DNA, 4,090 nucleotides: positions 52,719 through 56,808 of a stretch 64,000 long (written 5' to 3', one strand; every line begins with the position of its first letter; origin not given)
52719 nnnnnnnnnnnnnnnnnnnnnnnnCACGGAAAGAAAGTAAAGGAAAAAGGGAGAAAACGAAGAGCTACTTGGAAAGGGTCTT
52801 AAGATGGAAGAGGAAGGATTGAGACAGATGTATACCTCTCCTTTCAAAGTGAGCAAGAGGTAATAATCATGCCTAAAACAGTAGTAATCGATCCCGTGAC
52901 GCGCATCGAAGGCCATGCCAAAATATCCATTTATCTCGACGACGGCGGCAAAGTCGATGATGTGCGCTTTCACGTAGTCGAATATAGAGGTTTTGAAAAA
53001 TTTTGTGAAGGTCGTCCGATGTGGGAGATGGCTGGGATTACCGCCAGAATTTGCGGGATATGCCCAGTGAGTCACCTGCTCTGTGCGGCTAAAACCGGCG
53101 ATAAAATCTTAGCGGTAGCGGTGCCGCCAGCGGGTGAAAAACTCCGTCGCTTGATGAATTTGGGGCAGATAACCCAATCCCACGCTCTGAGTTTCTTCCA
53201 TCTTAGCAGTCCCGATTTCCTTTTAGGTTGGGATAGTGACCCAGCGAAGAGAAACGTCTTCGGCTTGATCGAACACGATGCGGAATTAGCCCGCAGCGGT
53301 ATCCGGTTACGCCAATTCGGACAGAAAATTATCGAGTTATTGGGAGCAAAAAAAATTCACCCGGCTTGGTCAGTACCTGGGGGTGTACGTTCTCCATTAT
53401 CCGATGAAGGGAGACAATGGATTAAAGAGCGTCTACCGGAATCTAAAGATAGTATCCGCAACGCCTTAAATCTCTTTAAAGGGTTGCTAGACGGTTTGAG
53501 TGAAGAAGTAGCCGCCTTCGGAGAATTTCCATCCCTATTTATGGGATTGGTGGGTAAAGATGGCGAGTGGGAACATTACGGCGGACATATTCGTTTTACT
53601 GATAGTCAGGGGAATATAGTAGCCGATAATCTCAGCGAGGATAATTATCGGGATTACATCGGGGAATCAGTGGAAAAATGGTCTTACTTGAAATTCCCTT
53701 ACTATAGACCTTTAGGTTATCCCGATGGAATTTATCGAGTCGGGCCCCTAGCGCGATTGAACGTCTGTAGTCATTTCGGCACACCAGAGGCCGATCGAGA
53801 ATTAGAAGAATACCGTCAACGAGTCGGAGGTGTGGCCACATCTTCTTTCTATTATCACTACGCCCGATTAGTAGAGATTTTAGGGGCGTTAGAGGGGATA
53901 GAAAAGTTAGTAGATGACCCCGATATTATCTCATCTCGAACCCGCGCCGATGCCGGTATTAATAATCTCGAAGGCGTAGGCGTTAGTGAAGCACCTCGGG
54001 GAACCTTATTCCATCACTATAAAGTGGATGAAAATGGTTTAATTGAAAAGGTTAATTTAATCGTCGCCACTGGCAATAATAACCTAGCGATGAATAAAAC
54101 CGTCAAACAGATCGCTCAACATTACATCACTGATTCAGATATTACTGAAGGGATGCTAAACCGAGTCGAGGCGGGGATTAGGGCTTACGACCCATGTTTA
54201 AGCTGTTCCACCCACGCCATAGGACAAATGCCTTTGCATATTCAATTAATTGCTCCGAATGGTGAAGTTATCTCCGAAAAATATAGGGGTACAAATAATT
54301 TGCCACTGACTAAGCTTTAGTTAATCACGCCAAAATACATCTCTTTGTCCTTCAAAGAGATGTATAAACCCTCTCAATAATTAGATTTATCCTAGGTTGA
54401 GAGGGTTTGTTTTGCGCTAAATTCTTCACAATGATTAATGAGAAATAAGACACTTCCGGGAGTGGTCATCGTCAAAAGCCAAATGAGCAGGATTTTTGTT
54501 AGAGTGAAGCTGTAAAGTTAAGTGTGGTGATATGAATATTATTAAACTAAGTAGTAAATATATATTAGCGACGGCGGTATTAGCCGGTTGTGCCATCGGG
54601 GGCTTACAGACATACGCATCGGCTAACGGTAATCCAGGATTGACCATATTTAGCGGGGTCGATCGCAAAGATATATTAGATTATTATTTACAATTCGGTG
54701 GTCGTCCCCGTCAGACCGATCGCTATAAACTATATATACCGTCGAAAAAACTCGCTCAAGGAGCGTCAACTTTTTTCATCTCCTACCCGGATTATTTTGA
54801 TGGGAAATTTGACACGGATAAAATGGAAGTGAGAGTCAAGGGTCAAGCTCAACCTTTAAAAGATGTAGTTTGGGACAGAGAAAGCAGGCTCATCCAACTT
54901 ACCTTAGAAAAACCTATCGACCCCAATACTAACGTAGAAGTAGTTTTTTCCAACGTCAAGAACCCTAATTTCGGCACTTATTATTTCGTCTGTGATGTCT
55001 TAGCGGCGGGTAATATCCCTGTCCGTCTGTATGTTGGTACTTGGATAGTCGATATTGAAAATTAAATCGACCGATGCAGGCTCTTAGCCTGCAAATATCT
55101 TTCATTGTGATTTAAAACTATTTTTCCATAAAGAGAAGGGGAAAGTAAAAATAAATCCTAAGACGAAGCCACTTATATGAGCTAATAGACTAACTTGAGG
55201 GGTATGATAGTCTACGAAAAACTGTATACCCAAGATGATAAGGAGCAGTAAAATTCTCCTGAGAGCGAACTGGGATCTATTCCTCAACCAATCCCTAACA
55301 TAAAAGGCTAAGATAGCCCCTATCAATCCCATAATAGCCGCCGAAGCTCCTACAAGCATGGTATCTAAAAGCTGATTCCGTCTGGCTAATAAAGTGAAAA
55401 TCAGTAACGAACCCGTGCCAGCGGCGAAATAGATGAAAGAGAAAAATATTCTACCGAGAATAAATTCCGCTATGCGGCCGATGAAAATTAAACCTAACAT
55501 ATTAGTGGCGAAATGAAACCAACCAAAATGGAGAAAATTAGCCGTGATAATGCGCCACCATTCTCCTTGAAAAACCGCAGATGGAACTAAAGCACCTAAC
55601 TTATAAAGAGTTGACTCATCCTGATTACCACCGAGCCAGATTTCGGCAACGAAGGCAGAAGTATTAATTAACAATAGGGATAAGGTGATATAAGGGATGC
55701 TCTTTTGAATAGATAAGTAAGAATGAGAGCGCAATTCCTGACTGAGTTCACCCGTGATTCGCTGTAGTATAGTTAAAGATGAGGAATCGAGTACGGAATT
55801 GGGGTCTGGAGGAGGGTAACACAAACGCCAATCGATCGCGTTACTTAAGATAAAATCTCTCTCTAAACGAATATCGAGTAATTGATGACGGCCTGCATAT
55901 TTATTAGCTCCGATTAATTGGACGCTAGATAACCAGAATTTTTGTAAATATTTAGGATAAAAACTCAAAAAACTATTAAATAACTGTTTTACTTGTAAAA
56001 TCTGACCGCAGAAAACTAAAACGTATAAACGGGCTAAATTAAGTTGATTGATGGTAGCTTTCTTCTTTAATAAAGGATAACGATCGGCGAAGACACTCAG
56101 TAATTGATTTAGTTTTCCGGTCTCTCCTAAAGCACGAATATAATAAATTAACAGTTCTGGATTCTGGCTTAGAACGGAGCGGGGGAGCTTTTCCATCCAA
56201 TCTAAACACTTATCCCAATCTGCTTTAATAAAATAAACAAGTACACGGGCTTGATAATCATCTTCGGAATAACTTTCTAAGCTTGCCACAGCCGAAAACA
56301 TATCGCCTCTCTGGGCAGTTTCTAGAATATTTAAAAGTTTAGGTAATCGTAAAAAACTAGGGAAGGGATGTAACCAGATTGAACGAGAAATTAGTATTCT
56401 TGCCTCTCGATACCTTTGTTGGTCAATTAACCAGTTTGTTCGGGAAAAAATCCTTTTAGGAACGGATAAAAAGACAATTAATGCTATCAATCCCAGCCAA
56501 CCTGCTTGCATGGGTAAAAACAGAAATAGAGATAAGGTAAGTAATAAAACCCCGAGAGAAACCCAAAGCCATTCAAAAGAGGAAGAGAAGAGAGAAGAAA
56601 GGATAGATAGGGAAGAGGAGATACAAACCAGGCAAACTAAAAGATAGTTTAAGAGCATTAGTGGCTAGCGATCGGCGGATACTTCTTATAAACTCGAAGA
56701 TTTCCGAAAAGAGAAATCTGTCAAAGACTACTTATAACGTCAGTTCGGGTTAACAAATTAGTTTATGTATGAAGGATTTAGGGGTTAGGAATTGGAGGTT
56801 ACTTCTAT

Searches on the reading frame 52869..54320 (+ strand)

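Call 4: search_protein_families(library=pfam, proteins=[window:52869-54320:+])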
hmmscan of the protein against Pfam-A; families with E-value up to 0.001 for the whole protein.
window:52869-54320:+ (483 aa): 1 family
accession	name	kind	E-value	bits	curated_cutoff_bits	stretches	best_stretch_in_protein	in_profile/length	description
PF00374.24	NiFeSe_Hases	-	4.2e-31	108.9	25.8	2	40-118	1-79/508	Nickel-dependent hydrogenase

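Call 51: search_protein_families(library=ncbifam, proteins=[window:52869-54320:+], max_evalue=0.01)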
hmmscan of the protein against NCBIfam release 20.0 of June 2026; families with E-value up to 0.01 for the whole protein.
window:52869-54320:+ (483 aa): 11 families
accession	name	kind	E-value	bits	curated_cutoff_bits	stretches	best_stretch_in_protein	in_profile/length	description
NF041785.2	VhuA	equivalog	6.2e-119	397.3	800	1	4-418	3-415/418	F420-non-reducing hydrogenase Vhu subunit A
NF040828.1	sulfhyd_ShyA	equivalog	2.2e-54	184.9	700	1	5-451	3-413/415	NAD(P)-dependent hydrogenase/sulfhydrogenase 2 subunit alpha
NF033181.1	NiFeSe_hydrog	equivalog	1.6e-47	162.6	600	2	4-127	3-125/507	nickel-dependent hydrogenase large subunit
TIGR03295.1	frhA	equivalog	4.2e-45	154.4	392.5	1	2-451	2-397/412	coenzyme F420 hydrogenase subunit alpha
NF045518.1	H2_NiFeSe_large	exception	1.8e-42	145.8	780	2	4-126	3-124/485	NiFeSe hydrogenase large subunit HysA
NF040832.1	sulfhyd_HydA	equivalog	4.6e-40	138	880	1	5-451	5-424/426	NADPH-dependent hydrogenase/sulfhydrogenase 1 subunit alpha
NF007778.0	PRK10467.1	equivalog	9.8e-21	73.6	969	2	3-117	3-116/567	hydrogenase 2 large subunit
NF007550.0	PRK10170.1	equivalog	5.7e-19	67.9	1101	2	4-118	18-132/597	Ni/Fe-hydrogenase large subunit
NF041786.2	VhuU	equivalog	1.2e-07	31.4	70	1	426-451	4-29/45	F420-non-reducing hydrogenase selenoprotein subunit VhuU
NF004739.1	PRK06075.1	equivalog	3.5e-06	26.1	360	1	15-97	14-96/384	NADH-quinone oxidoreductase subunit D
TIGR01962.1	NuoD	equivalog_domain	0.0055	15.6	459.35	0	23-107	22-108/386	NADH dehydrogenase (quinone) subunit D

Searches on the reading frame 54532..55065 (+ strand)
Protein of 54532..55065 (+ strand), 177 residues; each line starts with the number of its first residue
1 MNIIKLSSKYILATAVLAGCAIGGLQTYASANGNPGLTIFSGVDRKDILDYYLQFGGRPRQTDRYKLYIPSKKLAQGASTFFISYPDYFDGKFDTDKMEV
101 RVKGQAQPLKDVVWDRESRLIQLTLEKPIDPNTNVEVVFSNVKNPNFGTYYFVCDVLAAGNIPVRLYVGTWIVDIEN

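Call 4: search_protein_families(library=pfam, proteins=[window:54532-55065:+])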
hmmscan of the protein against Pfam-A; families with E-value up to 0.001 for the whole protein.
window:54532-55065:+ (177 aa): 1 family
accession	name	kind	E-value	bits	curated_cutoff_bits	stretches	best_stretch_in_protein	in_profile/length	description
PF10989.13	DUF2808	-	5.6e-38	130.7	25.3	1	38-175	2-146/146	Protein of unknown function (DUF2808)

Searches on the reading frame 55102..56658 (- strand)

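Call 4: search_protein_families(library=pfam, proteins=[window:55102-56658:-])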
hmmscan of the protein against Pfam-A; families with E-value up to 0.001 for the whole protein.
window:55102-56658:- (518 aa): 1 family
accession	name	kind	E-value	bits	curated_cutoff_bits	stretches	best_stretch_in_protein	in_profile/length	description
PF01694.28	Rhomboid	-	9.5e-29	100.9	22.6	1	365-508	2-140/143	Rhomboid domain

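Call 51: search_protein_families(library=ncbifam, proteins=[window:55102-56658:-], max_evalue=0.01)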
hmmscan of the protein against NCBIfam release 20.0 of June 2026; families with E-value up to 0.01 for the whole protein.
window:55102-56658:- (518 aa): 2 families
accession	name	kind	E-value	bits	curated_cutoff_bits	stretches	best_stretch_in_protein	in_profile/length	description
TIGR03902.1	rhom_GG_sort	equivalog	9.8e-14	51.6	84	1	356-504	5-152/154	rhombosortase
TIGR04239.1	rhombo_GlpG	equivalog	0.0007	19.4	250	1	316-505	88-265/271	rhomboid family intramembrane serine protease GlpG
